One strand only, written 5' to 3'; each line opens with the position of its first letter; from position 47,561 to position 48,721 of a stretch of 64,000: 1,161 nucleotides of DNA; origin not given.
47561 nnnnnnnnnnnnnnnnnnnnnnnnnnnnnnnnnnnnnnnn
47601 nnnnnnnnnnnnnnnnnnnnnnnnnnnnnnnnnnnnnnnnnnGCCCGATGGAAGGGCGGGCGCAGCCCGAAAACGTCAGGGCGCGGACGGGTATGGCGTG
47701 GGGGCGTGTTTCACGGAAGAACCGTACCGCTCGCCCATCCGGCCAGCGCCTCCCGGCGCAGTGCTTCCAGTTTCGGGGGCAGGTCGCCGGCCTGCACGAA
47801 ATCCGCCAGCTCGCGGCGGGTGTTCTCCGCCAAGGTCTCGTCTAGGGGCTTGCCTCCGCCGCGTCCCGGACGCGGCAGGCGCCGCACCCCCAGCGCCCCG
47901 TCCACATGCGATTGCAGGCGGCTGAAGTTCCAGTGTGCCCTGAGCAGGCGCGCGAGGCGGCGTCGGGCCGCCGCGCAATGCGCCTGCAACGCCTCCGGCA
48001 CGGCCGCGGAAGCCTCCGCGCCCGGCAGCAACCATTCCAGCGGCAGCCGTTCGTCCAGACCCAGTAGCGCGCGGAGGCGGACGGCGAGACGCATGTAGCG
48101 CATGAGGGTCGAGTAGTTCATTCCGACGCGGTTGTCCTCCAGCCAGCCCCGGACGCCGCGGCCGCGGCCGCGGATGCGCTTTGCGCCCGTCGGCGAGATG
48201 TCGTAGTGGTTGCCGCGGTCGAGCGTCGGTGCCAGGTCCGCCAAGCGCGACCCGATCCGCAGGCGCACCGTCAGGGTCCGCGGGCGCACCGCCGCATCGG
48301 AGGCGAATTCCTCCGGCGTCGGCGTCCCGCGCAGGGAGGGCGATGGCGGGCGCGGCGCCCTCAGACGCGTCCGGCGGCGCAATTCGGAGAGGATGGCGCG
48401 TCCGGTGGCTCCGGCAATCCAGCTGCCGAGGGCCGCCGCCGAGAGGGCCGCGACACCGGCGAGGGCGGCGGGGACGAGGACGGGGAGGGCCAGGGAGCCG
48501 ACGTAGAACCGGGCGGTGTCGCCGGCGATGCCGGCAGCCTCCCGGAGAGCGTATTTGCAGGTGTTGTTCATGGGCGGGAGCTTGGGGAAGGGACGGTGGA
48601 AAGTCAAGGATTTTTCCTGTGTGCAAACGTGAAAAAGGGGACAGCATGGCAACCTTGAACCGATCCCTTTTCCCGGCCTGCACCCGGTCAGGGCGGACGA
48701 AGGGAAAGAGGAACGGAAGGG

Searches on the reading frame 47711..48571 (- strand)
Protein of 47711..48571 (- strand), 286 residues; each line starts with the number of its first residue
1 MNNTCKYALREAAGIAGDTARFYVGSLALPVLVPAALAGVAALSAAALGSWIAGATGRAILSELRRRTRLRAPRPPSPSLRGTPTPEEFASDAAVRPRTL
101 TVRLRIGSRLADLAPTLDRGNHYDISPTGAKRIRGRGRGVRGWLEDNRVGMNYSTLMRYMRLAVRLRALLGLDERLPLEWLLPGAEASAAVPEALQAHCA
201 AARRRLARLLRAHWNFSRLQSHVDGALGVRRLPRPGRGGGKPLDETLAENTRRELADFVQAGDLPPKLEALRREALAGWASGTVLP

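Call 6: search_protein_families(library=pfam, proteins=[window:47711-48571:-], max_evalue=1)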
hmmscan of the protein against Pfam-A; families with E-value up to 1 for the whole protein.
window:47711-48571:- (286 aa): 1 family
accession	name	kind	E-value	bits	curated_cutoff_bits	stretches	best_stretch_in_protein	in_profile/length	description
PF25181.1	Phage_Bbp19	-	0.016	15.4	25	1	53-77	6-30/61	Bbp19-like phage protein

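Call 7: search_protein_families(library=ncbifam, proteins=[window:47711-48571:-], max_evalue=1)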
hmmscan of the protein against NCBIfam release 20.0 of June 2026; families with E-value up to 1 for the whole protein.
window:47711-48571:- (286 aa): 0 families

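Call 11: search_protein_families(library=phrogs, proteins=[window:47711-48571:-], max_evalue=1)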
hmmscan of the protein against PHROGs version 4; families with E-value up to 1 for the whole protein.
window:47711-48571:- (286 aa): 0 families

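Call 12: search_protein_families(library=padloc, proteins=[window:47711-48571:-], max_evalue=1)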
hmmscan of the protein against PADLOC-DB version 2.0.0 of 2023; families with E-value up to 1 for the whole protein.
window:47711-48571:- (286 aa): 0 families

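Call 18: search_solved_structures(query=A3, max_evalue=10, show_alignments=2)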
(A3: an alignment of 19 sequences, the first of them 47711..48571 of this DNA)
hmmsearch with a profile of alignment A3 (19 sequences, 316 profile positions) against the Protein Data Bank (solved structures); distinct sequences matched with E-value up to 10: 2.
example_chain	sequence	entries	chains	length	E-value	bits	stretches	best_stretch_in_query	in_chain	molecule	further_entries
9t9p_B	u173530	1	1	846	1.9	10.8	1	199-241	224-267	Adenosine receptor A2a,Small exopenicillinase,Green fluorescent protein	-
7lv8_C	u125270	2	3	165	2.2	10.7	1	236-295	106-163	Histone doublet Beta-Alpha (Alpha)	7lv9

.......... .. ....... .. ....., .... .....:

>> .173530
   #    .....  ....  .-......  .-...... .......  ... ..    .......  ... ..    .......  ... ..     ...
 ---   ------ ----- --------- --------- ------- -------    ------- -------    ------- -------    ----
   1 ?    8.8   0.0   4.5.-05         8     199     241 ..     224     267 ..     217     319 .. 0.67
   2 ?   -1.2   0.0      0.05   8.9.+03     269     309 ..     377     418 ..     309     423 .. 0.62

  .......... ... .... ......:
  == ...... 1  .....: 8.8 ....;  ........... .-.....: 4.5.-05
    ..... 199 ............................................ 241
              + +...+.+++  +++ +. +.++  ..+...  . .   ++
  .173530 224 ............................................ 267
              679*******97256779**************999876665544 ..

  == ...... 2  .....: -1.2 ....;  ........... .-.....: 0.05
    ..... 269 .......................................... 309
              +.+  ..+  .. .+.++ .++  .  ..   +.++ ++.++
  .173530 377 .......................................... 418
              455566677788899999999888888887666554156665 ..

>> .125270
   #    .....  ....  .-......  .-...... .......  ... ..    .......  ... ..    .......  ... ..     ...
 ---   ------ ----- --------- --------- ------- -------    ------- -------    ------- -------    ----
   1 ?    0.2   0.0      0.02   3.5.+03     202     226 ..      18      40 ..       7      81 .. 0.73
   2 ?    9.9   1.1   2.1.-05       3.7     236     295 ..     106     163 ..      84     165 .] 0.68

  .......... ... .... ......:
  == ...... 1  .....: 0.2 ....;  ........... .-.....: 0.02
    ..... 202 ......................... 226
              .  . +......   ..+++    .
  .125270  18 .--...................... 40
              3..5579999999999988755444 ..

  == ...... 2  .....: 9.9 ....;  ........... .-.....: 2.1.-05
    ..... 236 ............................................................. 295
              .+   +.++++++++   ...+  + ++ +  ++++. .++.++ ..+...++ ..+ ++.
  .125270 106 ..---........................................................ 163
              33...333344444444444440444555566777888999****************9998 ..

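Call 24: predict_structure(alignment_id=A3)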
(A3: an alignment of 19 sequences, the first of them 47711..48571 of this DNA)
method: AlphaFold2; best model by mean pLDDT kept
length: 286 residues; sequences in the alignment: 19
mean_pLDDT: 72.9   pTM: 0.61
mean pLDDT of the five models: 72.9, 66.8, 64.3, 61.8, 60.9
residues with pLDDT >= 90: 57; 70-90: 115; 50-70: 59; < 50: 55
segments of 3 or more residues with pLDDT < 50: 1-39, 70-74, 237-240, 281-286
pLDDT, mean of each block of 10 residues (from residue 1): 42 46 43 47 57 67 63 59 86 89 93 83 85 82 88 91 91 88 73 89 93 92 78 54 65 71 75 67 42
secondary structure, 60 per line:
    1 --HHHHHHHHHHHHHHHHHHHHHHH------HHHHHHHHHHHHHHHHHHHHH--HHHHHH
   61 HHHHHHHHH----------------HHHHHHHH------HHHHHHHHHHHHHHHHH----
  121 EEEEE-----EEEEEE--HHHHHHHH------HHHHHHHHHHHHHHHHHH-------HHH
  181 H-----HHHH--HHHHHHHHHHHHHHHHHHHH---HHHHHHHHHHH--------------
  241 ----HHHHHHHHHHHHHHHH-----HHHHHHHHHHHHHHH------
elements in order: H3-25 H32-52 H55-69 H86-93 H100-116 E121-125 E131-136 H139-146 H153-170 H178-181 H187-190 H193-212 H216-226 H245-260 H266-280
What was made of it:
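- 48410..48508 (-): Copy 3 residues 22-54: predicted single membrane-spanning segment, followed by the Arg-rich juxtamembrane stretch. The AF2 model shows low-confidence helices here (call 24).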

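Call 26: search_protein_representatives(alignment_id=A3)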
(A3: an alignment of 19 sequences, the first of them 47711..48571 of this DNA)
Query: 19 sequences, 316 profile positions. Proteins with E-value up to 0.001 (for the whole library): 249; up to 1e-10: 55; up to 1e-30: 23. The best 150 are listed.
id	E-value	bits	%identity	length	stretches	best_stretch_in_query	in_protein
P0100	2.9e-129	447.3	-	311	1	3-309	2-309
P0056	8.2e-116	403.1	-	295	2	1-239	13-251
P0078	1.7e-114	398.7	-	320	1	1-312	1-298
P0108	3.2e-111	388.0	-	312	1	3-309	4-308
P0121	8.9e-83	294.5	-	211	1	106-312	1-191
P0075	9.9e-83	294.4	-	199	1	1-179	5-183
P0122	5.6e-75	268.9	-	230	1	1-160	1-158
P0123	8.6e-67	242.0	-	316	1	5-312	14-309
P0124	2.9e-54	200.9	-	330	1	45-310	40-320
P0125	2.3e-53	197.9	-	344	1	29-262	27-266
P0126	2.3e-50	188.1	-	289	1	39-280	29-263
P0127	4.1e-49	183.9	-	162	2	151-241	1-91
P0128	1.1e-47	179.3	-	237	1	26-187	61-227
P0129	4.1e-47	177.4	-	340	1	52-252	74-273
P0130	6.5e-39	150.4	-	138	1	190-312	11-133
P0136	5.4e-33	131.0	-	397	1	28-247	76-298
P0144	1.1e-21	93.8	-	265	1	75-288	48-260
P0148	7.1e-18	81.3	-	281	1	82-232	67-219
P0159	1.7e-13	67.0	-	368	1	104-261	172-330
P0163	9.1e-13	64.5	-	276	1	47-233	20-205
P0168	1.8e-11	60.3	-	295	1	66-189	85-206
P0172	1.8e-10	57.0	-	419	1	74-193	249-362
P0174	1.9e-10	56.9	-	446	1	70-184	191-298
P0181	2.1e-09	53.5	-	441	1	83-184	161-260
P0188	9.6e-09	51.3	-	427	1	63-185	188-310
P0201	3.1e-08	49.7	-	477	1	66-184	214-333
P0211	1.3e-07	47.6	-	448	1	50-174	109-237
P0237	1.6e-06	44.0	-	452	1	65-198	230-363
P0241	2.0e-06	43.7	-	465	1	96-174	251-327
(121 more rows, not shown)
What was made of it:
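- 249 representative clusters share the core (call 26).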

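Call 27: search_protein_families(library=pfam, proteins=[P0136, P0159, P0172, P0174, P0181, P0188, P0201, P0237, P0241, P0211], max_evalue=0.01)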
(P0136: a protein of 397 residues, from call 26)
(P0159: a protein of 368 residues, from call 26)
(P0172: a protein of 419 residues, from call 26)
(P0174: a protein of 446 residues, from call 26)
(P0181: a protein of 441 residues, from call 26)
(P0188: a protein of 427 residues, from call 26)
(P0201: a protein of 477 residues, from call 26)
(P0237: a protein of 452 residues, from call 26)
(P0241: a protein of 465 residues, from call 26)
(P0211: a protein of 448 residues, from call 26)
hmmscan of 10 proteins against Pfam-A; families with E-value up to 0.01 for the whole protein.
P0136 (397 aa): 0 families

P0159 (368 aa): 0 families

P0172 (419 aa): 0 families

P0174 (446 aa): 0 families

P0181 (441 aa): 0 families

P0188 (427 aa): 0 families

P0201 (477 aa): 0 families

P0237 (452 aa): 0 families

P0241 (465 aa): 0 families

P0211 (448 aa): 0 families

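Call 29: fold_search(model_id=the predicted structure, library=pdb)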
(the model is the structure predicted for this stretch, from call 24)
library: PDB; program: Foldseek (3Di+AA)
matches with E <= 10: 155; with E <= 0.001: 0
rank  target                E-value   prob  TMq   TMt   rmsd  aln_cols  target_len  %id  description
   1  8i3j                  5.0e-01  0.09  0.14  0.15  26.2       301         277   14  Crystal structure of human inner-arm dynein heavy chain d stalk and microtubule binding domain (released 2023-08-09)
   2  4ucc_A                5.3e-01  0.11  0.13  0.15  16.2       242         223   10  N-terminal globular domain of the RSV Nucleoprotein in complex with the Nucleoprotein Phosphoprotein interaction inhib (released 2015-08-19)
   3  9v4j_B                8.2e-01  0.03  0.09  0.10  21.8       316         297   16  Prenyltransferase Ord1 Wild type-FSPP (released 2025-10-01)
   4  9moj_D                9.0e-01  0.05  0.10  0.14  17.7       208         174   12  Saccharolobus solfataricus GINS tetramer (released 2025-04-23)
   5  6qss_C                9.9e-01  0.09  0.14  0.13  17.2       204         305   12  Crystal Structure of Ignicoccus islandicus malate dehydrogenase co-crystallized with 10 mM Tb-Xo4 (released 2019-07-17)
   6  9v4g_D                1.0e+00  0.04  0.11  0.12  21.4       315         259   16  Prenyltransferase Ord1 wild type (released 2025-10-01)
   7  9v4j_D                1.1e+00  0.03  0.10  0.11  22.0       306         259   17  Prenyltransferase Ord1 Wild type-FSPP (released 2025-10-01)
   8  4uca_A                1.3e+00  0.08  0.13  0.16  15.9       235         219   11  N-terminal globular domain of the RSV Nucleoprotein in complex with C- terminal peptide of the Phosphoprotein (released 2015-08-19)
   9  4ucc_B                1.4e+00  0.07  0.13  0.15  16.0       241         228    9  N-terminal globular domain of the RSV Nucleoprotein in complex with the Nucleoprotein Phosphoprotein interaction inhib (released 2015-08-19)
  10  4x2s_B                1.4e+00  0.03  0.12  0.10  16.9       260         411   14  Crystal structure of 276S/M395R-GltPh in inward-facing conformation (released 2015-02-04)
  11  7uj2_A                1.7e+00  0.07  0.11  0.17  18.2       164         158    9  OspC Type B (released 2023-04-05)
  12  8ioj_G                1.8e+00  0.16  0.23  0.29  15.7       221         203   15  The Rubisco assembly intermidiate of Rubisco large subunit (RbcL) and Arabidopsis thaliana Rubisco accumulation factor (released 2023-11-01)
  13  3h0n                  1.8e+00  0.08  0.16  0.22  21.1       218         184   15  Crystal structure of a duf1470 family protein (jann_2411) from jannaschia sp. ccs1 at 1.45 A resolution (released 2009-04-21)
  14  2ei4                  1.8e+00  0.04  0.11  0.12  19.1       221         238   13  Trimeric complex of archaerhodopsin-2 (released 2008-01-01)
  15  2z55_A                1.9e+00  0.03  0.11  0.12  19.9       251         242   13  Bacterioruberin in the trimeric structure of archaerhodopsin-2 (released 2008-01-01)
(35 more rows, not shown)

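Call 31: find_related_loci(query=A3, collection=genome_contigs, flank=3000)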
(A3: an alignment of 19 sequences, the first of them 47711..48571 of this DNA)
Query A3 (286 aa) in genome_contigs; peptide patterns used: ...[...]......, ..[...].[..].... (x = any residue, [..] = any of these).
134 stretches matched a pattern; 88 encode a relative of the query (tblastn E <= 1e-3); the best 80 are kept; 80 distinct loci.
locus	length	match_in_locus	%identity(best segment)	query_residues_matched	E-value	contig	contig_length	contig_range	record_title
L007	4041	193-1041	85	1-279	2e-132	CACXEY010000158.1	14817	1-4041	uncultured bacterium isolate RUG11196 genome assembly, contig: RUG11196_asm_158, whole genome shotgun sequence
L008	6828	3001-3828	80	6-277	3e-126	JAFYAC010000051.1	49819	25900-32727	MAG: Kiritimatiellae bacterium isolate RGIG6903 Sheep_Rumen-5__c2499, whole genome shotgun sequence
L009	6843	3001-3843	81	1-279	6e-126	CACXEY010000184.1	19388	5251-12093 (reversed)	uncultured bacterium isolate RUG11196 genome assembly, contig: RUG11196_asm_184, whole genome shotgun sequence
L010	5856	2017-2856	81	1-278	9e-120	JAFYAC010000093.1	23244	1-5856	MAG: Kiritimatiellae bacterium isolate RGIG6903 Sheep_Rumen-5__c4499, whole genome shotgun sequence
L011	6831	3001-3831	82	1-278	8e-114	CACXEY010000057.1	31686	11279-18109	uncultured bacterium isolate RUG11196 genome assembly, contig: RUG11196_asm_57, whole genome shotgun sequence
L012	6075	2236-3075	80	1-278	5e-110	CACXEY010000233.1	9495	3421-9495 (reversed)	uncultured bacterium isolate RUG11196 genome assembly, contig: RUG11196_asm_233, whole genome shotgun sequence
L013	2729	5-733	86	39-281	8e-113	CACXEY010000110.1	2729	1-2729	uncultured bacterium isolate RUG11196 genome assembly, contig: RUG11196_asm_110, whole genome shotgun sequence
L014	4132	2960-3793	66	1-279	3e-101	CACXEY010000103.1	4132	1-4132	uncultured bacterium isolate RUG11196 genome assembly, contig: RUG11196_asm_103, whole genome shotgun sequence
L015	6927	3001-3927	49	1-283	6e-75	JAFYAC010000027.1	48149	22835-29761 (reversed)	MAG: Kiritimatiellae bacterium isolate RGIG6903 Sheep_Rumen-5__c1246, whole genome shotgun sequence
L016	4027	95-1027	47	3-286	6e-71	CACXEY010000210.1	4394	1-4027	uncultured bacterium isolate RUG11196 genome assembly, contig: RUG11196_asm_210, whole genome shotgun sequence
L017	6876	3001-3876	48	3-277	2e-66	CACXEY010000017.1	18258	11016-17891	uncultured bacterium isolate RUG11196 genome assembly, contig: RUG11196_asm_17, whole genome shotgun sequence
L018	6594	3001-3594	62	35-232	2e-63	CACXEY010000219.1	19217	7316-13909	uncultured bacterium isolate RUG11196 genome assembly, contig: RUG11196_asm_219, whole genome shotgun sequence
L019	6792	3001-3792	54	28-276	1e-61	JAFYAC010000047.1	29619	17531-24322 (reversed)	MAG: Kiritimatiellae bacterium isolate RGIG6903 Sheep_Rumen-5__c2281, whole genome shotgun sequence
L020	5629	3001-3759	50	40-283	2e-61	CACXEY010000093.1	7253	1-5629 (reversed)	uncultured bacterium isolate RUG11196 genome assembly, contig: RUG11196_asm_93, whole genome shotgun sequence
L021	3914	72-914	48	28-283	1e-59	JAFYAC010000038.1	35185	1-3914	MAG: Kiritimatiellae bacterium isolate RGIG6903 Sheep_Rumen-5__c1656, whole genome shotgun sequence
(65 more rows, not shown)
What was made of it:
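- About 40 dispersed copies per genome (call 31).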

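Call 37: search_protein_families(library=pfam, alignment_id=A4, max_evalue=1)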
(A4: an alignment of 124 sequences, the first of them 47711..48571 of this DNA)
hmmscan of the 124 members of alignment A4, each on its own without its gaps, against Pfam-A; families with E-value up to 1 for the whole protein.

A. member 1, window:47711-48571:- (286 aa): 1 family
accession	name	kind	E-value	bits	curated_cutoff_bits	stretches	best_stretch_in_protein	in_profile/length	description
PF25181.1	Phage_Bbp19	-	0.016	15.4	25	1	53-77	6-30/61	Bbp19-like phage protein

B. families by the number of members that match (of 124 scanned): 57 families (the first 25 are shown)
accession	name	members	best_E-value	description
PF09636.16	XkdW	4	0.14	XkdW protein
PF25181.1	Phage_Bbp19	3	0.0024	Bbp19-like phage protein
PF12867.12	DinB_2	3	0.037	DinB superfamily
PF19698.5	DUF6197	1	0.0027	Family of unknown function (DUF6197)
PF01110.22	CNTF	1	0.0085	Ciliary neurotrophic factor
PF05400.18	FliT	1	0.012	Flagellar protein FliT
PF10960.13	Holin_BhlA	1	0.014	BhlA holin family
PF04402.19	SIMPL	1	0.02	Protein of unknown function (DUF541)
PF02520.22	ANIS5_cation-bd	1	0.021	SXP/RAL-2 family protein Ani s 5-like, metal-binding domain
PF09722.15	Xre_MbcA_ParS_C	1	0.025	Antitoxin Xre/MbcA/ParS C-terminal toxin-binding domain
PF19973.4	TCAD7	1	0.027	Ternary complex associated domain 7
PF00424.23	REV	1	0.032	REV protein (anti-repression trans-activator protein)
PF05725.18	FNIP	1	0.032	FNIP Repeat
PF24447.1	RE_BanI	1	0.038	Type II restriction enzyme BanI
PF11740.13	KfrA_N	1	0.045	Plasmid replication region DNA-binding N-term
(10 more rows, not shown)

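Call 66: list_cluster_members(proteins=[P0172, P0188, P0201, P0159, P0163, P0148, P0241, P0136, P0144, P0168])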
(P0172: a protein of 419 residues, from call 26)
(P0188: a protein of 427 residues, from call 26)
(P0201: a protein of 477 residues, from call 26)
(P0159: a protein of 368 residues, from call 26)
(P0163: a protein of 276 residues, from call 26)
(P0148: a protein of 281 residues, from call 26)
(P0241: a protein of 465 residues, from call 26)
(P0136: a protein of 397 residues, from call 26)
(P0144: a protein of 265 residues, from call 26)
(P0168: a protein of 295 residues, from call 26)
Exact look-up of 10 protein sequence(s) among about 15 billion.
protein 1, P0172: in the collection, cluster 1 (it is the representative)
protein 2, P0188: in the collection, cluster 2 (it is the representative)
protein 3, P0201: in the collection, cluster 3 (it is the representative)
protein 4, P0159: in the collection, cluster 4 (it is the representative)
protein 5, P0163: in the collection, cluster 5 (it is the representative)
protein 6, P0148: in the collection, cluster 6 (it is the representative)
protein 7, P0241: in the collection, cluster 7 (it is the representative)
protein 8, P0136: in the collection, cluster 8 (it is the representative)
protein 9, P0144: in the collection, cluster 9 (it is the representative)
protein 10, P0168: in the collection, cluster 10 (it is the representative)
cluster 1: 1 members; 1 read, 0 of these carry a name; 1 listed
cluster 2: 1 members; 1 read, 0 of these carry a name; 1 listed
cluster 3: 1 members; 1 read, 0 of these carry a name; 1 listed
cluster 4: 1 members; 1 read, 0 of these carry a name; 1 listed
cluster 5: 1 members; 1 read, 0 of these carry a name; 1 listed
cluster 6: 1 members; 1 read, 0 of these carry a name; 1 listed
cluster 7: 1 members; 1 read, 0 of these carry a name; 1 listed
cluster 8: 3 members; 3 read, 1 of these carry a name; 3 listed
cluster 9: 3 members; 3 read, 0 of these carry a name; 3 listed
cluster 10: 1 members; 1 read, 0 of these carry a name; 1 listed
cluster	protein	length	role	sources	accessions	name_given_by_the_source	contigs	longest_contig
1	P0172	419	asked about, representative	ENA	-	-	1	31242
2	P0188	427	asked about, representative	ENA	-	-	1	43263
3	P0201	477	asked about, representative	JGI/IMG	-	-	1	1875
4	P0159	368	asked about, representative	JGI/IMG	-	-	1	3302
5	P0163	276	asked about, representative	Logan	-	-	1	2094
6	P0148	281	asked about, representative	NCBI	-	-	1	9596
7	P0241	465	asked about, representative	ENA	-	-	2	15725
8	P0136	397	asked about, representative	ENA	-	-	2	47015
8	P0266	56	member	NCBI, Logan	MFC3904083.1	hypothetical protein ACFORN_00810 [Clostridium disporicum]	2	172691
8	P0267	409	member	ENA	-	-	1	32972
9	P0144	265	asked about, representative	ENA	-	-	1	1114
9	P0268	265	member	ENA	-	-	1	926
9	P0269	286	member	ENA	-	-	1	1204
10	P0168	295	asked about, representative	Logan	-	-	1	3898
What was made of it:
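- Tried and rejected: Cluster look-ups gave no names or taxonomy (call 66).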

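Call 67: find_encoding_contigs(protein=P0188, flank=6000, max_places=2)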
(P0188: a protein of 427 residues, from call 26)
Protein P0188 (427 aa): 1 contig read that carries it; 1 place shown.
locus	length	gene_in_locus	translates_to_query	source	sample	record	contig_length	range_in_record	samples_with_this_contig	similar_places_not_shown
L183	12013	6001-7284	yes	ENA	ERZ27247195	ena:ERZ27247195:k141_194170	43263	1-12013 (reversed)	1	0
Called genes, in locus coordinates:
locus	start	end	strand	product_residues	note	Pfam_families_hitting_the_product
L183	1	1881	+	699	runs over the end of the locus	-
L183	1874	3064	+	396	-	PF02606:LpxK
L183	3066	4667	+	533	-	PF03023:MurJ, PF13440:Polysacc_synt_3 (weak), PF01554:MatE (weak)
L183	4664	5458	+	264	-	PF02811:PHP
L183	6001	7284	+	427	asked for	-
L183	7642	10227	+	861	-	PF02837:Glyco_hydro_2_N, PF00703:Glyco_hydro_2, PF02836:Glyco_hydro_2_C, PF02929:Bgal_small_N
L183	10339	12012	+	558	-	?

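Call 80: find_encoding_contigs(protein=P0172, flank=5000, max_places=1)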
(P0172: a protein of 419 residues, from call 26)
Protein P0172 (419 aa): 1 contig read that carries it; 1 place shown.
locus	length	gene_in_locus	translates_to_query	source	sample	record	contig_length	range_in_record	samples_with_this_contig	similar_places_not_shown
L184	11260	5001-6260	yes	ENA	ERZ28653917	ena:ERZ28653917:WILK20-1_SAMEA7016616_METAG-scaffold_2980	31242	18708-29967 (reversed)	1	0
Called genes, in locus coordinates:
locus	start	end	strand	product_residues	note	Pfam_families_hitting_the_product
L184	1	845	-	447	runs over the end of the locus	PF04932:Wzy_C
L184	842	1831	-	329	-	-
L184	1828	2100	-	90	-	-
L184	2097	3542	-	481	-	PF13353:Fer4_12, PF04055:Radical_SAM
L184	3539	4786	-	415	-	-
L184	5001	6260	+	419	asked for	-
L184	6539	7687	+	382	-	-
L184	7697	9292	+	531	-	PF00270:DEAD, PF00271:Helicase_C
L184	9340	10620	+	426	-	PF13350:Y_phosphatase3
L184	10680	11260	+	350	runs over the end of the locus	PF13525:YfiO (faint), PF13174:TPR_6 (faint), PF13428:TPR_14 (faint), PF13432:TPR_16 (faint)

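Call 81: find_encoding_contigs(protein=P0136, flank=5000, max_places=1)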
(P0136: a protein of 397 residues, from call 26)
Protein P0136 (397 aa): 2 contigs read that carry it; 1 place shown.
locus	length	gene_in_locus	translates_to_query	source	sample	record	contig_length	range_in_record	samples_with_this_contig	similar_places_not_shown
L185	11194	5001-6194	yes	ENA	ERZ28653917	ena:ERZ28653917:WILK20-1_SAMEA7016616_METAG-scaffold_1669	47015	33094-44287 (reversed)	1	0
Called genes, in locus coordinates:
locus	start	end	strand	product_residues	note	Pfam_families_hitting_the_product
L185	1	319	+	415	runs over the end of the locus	PF13393:tRNA-synt_His, PF00587:tRNA-synt_2b (weak), PF03129:HGTP_anticodon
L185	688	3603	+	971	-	PF16561:AMPK1_CBM (weak), PF02922:CBM_48, PF00128:Alpha-amylase (faint)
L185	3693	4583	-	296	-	PF00152:tRNA-synt_2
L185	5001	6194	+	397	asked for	-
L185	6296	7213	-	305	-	PF03279:Lip_A_acyltrans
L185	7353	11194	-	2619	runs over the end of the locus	-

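Call 82: find_encoding_contigs(protein=P0241, flank=5000, max_places=1)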
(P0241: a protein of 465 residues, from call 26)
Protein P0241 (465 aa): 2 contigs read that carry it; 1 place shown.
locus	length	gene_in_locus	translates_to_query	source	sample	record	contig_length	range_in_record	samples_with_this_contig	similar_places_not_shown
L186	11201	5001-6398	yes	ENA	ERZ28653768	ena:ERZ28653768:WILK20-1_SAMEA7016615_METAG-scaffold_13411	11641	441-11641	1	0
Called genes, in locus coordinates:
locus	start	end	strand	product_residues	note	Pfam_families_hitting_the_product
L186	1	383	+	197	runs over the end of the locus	PF00929:RNase_T (faint)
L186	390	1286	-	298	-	PF03279:Lip_A_acyltrans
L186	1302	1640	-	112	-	-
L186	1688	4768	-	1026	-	PF10131:PTPS_related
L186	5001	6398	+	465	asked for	-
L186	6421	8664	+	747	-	PF00324:AA_permease, PF03522:SLC12 (weak)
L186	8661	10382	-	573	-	PF00496:SBP_bac_5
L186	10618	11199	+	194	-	?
